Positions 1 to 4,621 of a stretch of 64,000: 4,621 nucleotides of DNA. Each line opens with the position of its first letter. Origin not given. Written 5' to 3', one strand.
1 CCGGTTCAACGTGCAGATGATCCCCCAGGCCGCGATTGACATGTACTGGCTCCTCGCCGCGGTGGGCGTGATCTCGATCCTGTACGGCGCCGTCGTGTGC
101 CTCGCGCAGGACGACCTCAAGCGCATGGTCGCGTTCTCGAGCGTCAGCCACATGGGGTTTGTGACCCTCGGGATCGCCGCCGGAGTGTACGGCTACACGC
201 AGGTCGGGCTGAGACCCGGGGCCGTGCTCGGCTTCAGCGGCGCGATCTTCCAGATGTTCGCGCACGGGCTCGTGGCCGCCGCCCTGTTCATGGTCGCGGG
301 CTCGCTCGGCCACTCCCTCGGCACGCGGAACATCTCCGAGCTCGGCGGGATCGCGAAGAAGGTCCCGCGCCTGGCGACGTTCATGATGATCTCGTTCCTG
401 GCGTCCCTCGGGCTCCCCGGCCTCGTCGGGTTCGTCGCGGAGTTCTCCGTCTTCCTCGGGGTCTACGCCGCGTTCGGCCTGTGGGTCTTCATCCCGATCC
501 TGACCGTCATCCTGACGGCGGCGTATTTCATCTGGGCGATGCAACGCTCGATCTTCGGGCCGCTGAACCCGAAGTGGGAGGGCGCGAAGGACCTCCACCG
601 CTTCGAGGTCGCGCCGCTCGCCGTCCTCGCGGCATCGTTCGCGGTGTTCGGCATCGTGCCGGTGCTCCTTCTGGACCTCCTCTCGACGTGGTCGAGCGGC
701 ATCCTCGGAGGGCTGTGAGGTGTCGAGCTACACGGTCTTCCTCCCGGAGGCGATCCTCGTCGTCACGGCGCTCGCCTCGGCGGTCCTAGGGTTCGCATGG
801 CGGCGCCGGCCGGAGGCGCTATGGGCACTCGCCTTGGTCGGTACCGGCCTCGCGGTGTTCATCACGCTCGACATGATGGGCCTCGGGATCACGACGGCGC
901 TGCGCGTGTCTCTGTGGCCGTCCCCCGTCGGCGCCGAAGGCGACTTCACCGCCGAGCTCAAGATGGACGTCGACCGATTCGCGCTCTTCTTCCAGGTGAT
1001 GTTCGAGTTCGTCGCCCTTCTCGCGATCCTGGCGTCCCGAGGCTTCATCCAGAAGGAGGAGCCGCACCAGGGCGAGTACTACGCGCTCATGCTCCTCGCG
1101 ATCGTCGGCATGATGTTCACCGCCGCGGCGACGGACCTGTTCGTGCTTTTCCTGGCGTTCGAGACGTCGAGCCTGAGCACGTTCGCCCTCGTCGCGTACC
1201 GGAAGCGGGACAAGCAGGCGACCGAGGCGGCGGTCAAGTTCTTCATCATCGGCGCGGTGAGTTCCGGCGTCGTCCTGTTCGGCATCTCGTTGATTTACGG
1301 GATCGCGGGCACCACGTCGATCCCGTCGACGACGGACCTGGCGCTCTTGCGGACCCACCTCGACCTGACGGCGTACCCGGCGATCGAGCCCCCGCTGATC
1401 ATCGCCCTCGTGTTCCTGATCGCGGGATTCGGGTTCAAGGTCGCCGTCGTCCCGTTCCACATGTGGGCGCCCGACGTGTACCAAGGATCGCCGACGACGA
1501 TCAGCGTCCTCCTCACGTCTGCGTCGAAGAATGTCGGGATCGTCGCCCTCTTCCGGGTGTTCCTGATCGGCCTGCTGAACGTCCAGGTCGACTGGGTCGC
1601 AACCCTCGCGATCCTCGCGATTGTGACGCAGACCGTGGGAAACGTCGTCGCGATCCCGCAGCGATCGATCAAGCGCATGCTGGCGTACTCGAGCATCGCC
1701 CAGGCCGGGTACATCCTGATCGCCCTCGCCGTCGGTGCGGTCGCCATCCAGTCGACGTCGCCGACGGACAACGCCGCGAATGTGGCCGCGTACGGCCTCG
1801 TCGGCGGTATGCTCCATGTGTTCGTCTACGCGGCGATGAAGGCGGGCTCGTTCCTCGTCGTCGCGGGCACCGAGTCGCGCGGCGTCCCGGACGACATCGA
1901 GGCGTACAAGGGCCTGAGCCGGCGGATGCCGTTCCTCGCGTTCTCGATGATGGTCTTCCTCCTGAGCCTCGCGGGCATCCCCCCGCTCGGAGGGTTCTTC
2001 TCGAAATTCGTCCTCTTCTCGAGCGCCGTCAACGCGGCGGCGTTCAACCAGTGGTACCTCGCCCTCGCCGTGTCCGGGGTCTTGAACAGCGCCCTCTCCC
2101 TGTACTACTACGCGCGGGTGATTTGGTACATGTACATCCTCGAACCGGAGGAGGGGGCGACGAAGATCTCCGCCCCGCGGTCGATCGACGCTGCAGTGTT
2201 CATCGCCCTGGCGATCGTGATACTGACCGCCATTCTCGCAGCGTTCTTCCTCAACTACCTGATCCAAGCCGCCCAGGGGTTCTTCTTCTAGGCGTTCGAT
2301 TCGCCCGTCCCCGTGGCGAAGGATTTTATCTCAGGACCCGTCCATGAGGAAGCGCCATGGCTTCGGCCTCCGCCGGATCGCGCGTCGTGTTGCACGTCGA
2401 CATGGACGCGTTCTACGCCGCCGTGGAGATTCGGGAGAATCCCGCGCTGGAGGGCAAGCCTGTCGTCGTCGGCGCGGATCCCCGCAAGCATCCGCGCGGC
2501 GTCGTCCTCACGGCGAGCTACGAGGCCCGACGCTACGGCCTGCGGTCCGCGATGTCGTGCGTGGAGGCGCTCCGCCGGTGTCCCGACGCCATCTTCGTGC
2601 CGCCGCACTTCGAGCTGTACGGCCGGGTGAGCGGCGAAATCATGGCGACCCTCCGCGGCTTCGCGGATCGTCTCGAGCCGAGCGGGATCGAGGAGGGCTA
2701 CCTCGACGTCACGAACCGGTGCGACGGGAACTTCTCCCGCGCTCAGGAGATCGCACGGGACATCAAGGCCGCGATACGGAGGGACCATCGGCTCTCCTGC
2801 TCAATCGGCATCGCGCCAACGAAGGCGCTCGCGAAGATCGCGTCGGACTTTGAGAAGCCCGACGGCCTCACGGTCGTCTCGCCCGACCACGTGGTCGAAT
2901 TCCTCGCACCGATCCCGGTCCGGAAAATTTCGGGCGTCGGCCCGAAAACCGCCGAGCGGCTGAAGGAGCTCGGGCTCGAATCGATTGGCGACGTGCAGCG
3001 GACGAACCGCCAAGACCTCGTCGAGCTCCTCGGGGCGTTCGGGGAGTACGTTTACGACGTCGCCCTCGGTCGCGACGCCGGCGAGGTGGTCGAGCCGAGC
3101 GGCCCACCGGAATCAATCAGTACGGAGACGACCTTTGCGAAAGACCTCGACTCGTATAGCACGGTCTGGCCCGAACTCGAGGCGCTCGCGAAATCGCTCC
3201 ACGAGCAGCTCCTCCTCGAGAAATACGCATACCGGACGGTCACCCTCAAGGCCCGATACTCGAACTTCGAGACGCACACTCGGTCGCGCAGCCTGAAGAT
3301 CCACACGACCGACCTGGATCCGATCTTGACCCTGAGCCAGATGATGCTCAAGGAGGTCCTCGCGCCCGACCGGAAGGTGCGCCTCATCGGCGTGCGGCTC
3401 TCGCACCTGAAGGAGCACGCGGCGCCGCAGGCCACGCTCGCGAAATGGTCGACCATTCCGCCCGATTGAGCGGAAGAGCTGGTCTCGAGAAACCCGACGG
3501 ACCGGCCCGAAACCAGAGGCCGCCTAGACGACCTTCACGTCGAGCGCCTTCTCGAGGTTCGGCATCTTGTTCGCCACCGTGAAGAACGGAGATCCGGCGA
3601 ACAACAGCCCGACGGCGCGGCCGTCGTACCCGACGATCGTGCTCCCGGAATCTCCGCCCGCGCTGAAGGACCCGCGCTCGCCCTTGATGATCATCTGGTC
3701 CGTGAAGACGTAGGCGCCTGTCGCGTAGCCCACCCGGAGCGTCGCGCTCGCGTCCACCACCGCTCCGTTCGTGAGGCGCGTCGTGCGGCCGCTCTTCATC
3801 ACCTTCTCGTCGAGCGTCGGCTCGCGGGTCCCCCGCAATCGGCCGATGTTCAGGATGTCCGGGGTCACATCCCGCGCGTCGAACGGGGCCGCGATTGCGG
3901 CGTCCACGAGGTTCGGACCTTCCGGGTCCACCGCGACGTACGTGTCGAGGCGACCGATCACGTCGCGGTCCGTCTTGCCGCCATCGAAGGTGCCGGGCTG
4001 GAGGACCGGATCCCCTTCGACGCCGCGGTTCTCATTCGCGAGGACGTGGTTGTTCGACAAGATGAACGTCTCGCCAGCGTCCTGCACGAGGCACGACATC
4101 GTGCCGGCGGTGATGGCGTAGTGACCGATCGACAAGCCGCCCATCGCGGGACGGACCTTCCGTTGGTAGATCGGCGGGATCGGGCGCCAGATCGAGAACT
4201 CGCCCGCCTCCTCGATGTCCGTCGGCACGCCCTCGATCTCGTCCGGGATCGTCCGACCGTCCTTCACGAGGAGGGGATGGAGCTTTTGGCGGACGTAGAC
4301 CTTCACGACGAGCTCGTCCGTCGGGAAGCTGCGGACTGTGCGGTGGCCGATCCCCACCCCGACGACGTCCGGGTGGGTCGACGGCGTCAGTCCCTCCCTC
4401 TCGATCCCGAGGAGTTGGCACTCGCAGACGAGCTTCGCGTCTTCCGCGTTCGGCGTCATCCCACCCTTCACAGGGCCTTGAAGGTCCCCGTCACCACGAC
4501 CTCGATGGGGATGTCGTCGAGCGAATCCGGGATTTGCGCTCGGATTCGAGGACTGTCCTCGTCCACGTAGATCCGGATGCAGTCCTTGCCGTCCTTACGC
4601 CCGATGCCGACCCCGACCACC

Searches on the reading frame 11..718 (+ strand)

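Call 59: search_protein_families(library=pfam, proteins=[window:11-718:+], max_evalue=0.0001)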
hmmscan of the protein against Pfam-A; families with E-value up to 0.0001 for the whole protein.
window:11-718:+ (235 aa): 1 family
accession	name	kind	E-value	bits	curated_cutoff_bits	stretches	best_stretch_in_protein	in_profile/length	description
PF00361.26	Proton_antipo_M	-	2e-30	106.4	21.5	1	6-162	141-286/294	NADH:quinone oxidoreductase/Mrp antiporter, TM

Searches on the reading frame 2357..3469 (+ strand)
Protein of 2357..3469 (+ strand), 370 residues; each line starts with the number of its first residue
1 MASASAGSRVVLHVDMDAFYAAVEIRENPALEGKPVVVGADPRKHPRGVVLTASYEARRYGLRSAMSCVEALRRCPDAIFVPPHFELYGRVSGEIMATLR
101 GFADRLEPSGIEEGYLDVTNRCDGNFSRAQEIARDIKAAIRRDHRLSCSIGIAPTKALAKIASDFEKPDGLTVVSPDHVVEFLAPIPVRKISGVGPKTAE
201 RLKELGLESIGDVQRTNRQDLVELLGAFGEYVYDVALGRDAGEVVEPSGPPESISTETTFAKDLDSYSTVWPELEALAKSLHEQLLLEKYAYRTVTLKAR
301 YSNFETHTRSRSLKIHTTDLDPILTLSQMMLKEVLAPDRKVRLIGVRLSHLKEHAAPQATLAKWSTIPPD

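Call 58: search_protein_families(library=pfam, proteins=[window:2357-3469:+], max_evalue=0.0001)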
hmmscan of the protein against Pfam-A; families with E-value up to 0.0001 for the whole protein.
window:2357-3469:+ (370 aa): 4 families
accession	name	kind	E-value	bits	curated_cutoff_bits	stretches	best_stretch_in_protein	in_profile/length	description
PF00817.25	IMS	-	1.5e-45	155.1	23.2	1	14-164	1-148/148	impB/mucB/samB family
PF11799.13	IMS_C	-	1.7e-24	86.8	20.7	1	252-361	2-109/109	impB/mucB/samB family C-terminal domain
PF11798.14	IMS_HHH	-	1.3e-07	31.9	24.4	1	176-207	1-32/32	IMS family HHH motif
PF14520.12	HHH_5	-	2.8e-05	24.9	27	1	190-224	6-40/57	Helix-hairpin-helix domain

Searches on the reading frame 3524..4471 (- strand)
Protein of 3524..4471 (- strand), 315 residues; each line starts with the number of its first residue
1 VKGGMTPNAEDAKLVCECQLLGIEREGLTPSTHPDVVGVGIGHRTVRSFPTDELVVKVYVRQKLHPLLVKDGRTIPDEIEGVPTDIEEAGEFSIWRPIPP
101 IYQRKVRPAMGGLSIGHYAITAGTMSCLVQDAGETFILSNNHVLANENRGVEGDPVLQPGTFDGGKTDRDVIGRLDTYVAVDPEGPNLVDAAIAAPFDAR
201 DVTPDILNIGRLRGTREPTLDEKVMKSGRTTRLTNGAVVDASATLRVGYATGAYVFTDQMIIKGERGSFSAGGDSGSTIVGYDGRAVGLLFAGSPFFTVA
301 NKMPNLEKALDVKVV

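Call 58: search_protein_families(library=pfam, proteins=[window:3524-4471:-], max_evalue=0.0001)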
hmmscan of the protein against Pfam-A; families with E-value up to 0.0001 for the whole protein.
window:3524-4471:- (315 aa): 1 family
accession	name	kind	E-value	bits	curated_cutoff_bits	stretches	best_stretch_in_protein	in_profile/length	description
PF25819.1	Nal1_C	-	4.2e-06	26.6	26.1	1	218-293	150-228/268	Nal1 C-terminal domain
